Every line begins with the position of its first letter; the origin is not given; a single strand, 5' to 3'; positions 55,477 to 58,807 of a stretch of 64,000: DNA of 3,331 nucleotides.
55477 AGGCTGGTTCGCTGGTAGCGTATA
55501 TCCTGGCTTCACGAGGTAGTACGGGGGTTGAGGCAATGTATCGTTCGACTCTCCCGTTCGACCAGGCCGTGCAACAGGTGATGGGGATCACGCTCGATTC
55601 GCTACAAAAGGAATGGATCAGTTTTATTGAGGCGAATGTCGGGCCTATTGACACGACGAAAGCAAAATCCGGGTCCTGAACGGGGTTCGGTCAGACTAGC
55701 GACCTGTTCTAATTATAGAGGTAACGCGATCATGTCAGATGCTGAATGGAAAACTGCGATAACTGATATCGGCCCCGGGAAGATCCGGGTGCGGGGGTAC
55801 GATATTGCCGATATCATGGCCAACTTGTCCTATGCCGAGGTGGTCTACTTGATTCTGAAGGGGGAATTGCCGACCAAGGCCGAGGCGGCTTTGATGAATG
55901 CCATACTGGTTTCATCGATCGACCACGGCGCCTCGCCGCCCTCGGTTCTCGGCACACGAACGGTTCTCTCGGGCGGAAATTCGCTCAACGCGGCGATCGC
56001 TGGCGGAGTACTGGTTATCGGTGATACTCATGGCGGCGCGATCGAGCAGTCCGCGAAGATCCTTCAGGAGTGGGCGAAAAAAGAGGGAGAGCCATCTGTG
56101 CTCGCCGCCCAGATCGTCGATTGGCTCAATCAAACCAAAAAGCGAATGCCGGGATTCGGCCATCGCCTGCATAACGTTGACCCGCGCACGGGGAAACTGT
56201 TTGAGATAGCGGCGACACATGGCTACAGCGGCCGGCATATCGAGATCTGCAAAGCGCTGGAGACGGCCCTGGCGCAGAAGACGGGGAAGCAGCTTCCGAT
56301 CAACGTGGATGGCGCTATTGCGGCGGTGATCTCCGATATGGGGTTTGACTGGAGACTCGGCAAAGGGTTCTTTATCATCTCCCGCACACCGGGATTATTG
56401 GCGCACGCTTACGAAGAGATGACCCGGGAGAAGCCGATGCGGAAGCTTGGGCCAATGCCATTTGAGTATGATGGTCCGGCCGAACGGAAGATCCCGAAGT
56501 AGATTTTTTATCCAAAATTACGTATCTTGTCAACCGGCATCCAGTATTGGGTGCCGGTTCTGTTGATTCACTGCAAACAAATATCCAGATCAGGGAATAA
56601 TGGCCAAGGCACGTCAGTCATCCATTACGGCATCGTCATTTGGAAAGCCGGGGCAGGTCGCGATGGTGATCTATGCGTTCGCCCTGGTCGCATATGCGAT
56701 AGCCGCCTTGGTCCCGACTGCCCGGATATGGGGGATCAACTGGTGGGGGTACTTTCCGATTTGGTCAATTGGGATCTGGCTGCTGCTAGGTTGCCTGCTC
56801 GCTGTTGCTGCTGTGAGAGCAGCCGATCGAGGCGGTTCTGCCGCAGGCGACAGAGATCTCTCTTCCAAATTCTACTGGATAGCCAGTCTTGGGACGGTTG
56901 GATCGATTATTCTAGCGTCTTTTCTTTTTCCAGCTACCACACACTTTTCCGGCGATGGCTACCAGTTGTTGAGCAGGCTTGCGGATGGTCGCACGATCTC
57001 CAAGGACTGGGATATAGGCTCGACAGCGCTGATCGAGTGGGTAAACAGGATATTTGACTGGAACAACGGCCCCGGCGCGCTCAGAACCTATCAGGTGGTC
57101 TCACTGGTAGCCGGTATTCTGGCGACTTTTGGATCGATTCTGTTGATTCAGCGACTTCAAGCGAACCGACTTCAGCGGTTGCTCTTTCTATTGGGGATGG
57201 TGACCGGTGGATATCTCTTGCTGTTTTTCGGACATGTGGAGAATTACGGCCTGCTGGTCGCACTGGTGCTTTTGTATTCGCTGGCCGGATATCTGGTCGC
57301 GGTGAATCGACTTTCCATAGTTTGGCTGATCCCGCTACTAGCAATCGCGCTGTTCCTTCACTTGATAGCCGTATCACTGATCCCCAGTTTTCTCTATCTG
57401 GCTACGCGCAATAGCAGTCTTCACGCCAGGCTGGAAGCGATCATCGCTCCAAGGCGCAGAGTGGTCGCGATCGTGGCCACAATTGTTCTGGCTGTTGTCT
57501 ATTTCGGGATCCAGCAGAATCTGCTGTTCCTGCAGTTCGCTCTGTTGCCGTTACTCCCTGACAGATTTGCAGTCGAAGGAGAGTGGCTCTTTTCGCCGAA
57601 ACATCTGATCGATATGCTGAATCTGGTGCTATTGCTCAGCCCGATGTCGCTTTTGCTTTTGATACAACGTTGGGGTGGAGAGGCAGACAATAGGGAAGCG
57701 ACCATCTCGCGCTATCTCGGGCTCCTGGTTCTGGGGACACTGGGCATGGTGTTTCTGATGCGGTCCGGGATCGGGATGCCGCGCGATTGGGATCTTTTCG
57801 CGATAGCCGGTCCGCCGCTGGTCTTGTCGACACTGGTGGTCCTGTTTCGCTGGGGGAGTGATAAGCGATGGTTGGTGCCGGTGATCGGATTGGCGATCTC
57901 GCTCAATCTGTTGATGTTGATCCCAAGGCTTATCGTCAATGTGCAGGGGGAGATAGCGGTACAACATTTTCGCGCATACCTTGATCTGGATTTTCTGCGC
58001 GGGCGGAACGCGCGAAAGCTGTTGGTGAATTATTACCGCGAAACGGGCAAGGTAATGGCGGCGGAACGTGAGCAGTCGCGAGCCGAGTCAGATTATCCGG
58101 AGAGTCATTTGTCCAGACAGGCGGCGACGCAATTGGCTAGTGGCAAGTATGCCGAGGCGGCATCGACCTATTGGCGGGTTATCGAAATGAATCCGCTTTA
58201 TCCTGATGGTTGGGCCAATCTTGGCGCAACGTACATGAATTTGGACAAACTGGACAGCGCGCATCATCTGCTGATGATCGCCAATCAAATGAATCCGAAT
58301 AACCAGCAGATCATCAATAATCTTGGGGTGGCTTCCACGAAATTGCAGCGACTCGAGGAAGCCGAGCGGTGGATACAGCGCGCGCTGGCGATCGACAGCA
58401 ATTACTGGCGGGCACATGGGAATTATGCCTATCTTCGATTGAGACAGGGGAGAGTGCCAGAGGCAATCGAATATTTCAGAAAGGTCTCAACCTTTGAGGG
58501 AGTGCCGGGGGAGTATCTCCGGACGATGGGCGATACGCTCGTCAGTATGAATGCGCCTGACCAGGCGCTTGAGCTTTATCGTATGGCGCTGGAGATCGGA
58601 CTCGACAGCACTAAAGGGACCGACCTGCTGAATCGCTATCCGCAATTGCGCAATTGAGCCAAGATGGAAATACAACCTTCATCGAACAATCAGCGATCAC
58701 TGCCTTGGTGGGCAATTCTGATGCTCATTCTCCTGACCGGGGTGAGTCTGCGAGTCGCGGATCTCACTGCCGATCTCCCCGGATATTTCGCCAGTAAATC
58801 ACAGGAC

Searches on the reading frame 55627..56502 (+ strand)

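Call 27: search_protein_families(library=pfam, proteins=[window:55627-56502:+], max_evalue=0.0001)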
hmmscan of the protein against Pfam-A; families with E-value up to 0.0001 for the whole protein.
window:55627-56502:+ (291 aa): 1 family
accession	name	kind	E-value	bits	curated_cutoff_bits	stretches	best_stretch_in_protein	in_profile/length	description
PF00285.26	Citrate_synt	-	1.8e-40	139.5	27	2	84-272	164-355/357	Citrate synthase, C-terminal domain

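Call 58: search_protein_families(library=ncbifam, proteins=[window:55627-56502:+], max_evalue=0.0001)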
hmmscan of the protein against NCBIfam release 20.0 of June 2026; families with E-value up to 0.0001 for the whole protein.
window:55627-56502:+ (291 aa): 21 families
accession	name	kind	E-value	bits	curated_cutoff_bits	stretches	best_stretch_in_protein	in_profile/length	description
NF004869.0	PRK06224.1-6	subfamily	2.3e-91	305.8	212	1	39-290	3-257/263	citryl-CoA lyase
NF004866.0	PRK06224.1-3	subfamily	5e-86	288.2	245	1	36-289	14-269/275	citryl-CoA lyase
NF004864.0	PRK06224.1-1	equivalog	5.2e-73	245.5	261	1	38-290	14-276/278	citryl-CoA lyase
NF004868.0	PRK06224.1-5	subfamily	1.2e-61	208.1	193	1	40-267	5-238/260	citryl-CoA lyase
NF004867.0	PRK06224.1-4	equivalog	8e-36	123.4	409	1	60-265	28-234/261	citryl-CoA lyase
NF004865.0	PRK06224.1-2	equivalog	1.5e-31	109.9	323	1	54-284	24-262/265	citryl-CoA lyase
TIGR01800.1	cit_synth_II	subfamily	6.3e-28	97.6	421.3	2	86-288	166-361/368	2-methylcitrate synthase/citrate synthase II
NF041301.1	Cit_synth_Halo_CitZ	equivalog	2.1e-23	83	550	2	91-272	181-360/379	citrate synthase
NF041157.1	Cit_synThplmales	equivalog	3.4e-23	82.3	590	2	84-271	167-355/377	citrate synthase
NF004126.0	PRK05614.1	equivalog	3e-22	78.7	505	2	89-288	221-423/430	citrate synthase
NF010638.0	PRK14035.1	equivalog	1.1e-20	73.8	572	2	76-272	160-353/372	citrate synthase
NF010636.0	PRK14033.1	equivalog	3.7e-20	72.1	479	2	106-290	195-373/376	bifunctional 2-methylcitrate synthase/citrate synthase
NF010640.0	PRK14037.1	subfamily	6e-20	71.5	504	2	89-288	172-370/377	citrate synthase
NF009006.1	PRK12351.1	equivalog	6.2e-20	70.9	550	2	105-287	192-368/376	bifunctional 2-methylcitrate synthase/citrate synthase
NF010637.0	PRK14034.1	equivalog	7.3e-20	71.2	594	2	130-287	213-363/372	citrate synthase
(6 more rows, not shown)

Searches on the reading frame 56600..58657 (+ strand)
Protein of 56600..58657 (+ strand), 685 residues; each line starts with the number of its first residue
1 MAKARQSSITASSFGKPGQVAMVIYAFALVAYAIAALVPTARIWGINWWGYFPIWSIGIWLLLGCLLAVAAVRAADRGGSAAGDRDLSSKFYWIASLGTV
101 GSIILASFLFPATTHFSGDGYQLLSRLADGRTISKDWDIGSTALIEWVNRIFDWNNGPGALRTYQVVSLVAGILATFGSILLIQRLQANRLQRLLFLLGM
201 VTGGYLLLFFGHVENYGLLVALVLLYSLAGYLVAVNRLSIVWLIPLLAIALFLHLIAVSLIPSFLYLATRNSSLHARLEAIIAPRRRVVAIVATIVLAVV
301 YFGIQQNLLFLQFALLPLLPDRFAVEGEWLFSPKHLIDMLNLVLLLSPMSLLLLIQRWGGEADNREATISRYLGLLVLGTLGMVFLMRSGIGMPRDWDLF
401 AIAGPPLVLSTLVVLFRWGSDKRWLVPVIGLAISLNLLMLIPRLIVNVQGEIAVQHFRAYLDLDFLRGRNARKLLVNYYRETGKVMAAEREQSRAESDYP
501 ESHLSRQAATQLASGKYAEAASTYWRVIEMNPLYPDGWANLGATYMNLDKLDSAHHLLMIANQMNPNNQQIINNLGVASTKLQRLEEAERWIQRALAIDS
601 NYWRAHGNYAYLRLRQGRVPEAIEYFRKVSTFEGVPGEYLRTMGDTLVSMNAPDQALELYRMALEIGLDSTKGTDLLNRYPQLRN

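Call 58: search_protein_families(library=ncbifam, proteins=[window:56600-58657:+], max_evalue=0.0001)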
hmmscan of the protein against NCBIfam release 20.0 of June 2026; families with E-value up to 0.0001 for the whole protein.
window:56600-58657:+ (685 aa): 9 families
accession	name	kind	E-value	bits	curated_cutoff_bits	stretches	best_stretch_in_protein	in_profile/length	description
NF040959.1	MamA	equivalog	1.6e-13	50.5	200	1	508-633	78-203/204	magnetosome protein MamA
TIGR02552.1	LcrH_SycD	equivalog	3.1e-12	46.4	104.8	1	505-600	22-117/136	SycD/LcrH family type III secretion system chaperone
TIGR02917.1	PEP_TPR_lipo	equivalog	3.5e-12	45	312.2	0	470-498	57-85/899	XrtA/PEP-CTERM system TPR-repeat protein PrsT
TIGR02521.1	type_IV_pilW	equivalog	7.1e-10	38.8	154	1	508-639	38-171/234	type IV pilus biogenesis/stability protein PilW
NF033762.1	social_mot_Tgl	equivalog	1.9e-09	37.2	225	1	559-629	55-126/252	social motility TPR repeat lipoprotein Tgl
NF052415.1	T3SS_chap_SctY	equivalog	4e-07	30.5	70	1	541-627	12-101/106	type III secretion apparatus assembly chaperone SctY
NF033920.0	C39_PA2778_fam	equivalog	3.8e-06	26.5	150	0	479-565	166-254/255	PA2778 family cysteine peptidase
NF008757.0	PRK11788.1-5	equivalog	1.5e-05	24.3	363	0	574-631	185-242/388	lipopolysaccharide assembly protein LapB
TIGR00990.1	3a0801s09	subfamily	6.2e-05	21.8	757.25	0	548-638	487-577/615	mitochondrial import receptor subunit TOM70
